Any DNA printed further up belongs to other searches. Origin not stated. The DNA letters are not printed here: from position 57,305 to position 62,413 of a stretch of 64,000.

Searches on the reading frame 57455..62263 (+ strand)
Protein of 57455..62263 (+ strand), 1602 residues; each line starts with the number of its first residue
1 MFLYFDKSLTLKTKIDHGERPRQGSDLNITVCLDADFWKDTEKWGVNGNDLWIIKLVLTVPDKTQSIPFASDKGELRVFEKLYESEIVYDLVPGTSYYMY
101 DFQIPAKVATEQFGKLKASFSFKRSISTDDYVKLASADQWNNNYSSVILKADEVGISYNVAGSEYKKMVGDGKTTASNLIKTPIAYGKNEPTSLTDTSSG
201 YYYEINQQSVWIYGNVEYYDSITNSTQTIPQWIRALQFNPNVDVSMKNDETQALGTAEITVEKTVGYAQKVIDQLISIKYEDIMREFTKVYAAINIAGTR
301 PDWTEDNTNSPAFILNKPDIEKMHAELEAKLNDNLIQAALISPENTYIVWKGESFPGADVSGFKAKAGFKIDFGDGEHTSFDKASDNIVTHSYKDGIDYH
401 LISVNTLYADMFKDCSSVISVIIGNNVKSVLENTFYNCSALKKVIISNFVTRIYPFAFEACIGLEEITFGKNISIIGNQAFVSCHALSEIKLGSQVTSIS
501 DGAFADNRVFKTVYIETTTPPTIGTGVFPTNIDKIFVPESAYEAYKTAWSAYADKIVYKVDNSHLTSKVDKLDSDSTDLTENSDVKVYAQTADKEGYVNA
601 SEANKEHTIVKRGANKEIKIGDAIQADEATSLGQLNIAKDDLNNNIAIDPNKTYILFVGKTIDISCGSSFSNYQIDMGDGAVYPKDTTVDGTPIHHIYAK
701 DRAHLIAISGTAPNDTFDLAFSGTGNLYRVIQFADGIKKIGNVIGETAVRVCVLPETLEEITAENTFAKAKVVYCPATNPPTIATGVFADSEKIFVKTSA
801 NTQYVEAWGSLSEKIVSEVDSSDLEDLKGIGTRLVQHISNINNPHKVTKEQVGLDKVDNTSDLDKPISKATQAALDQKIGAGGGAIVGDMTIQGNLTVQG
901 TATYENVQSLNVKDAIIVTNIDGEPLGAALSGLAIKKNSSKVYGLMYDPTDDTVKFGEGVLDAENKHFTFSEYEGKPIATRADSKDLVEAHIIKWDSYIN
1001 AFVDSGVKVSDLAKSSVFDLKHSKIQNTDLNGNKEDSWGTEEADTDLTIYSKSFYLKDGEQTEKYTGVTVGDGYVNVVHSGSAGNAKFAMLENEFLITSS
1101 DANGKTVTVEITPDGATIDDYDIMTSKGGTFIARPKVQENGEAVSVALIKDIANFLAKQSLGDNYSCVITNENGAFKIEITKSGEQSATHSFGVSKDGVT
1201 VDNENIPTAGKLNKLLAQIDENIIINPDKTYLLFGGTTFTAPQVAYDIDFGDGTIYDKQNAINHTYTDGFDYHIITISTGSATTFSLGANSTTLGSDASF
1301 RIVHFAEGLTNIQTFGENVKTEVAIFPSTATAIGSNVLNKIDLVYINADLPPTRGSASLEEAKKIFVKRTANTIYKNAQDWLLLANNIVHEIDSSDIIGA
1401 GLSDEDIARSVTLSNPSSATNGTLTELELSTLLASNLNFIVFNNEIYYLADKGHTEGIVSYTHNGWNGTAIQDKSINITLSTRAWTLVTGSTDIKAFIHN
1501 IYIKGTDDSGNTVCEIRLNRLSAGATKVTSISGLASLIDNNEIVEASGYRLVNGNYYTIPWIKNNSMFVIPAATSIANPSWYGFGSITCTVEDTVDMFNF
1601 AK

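Call 20: search_protein_families(library=phrogs, max_evalue=0.001, proteins=[window:57455-62263:+])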
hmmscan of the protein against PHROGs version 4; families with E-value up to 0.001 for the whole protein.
window:57455-62263:+ (1602 aa): 6 families
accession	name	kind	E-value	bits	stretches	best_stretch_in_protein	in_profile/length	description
phrog_18805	-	unknown function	2.6e-08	34.1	1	413-513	306-403/457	-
phrog_35419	-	tail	7.9e-08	32.9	1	844-879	172-207/414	tail fiber protein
phrog_30593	-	unknown function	1.7e-06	28.5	1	847-921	105-182/322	-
phrog_23595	-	tail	9.2e-06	25.8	1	847-886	344-383/440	minor tail protein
phrog_8780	-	tail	1.2e-05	24.7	1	847-903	426-486/755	minor tail protein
phrog_25620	-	tail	2.3e-05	24.9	1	834-862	221-249/348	tail collar fiber protein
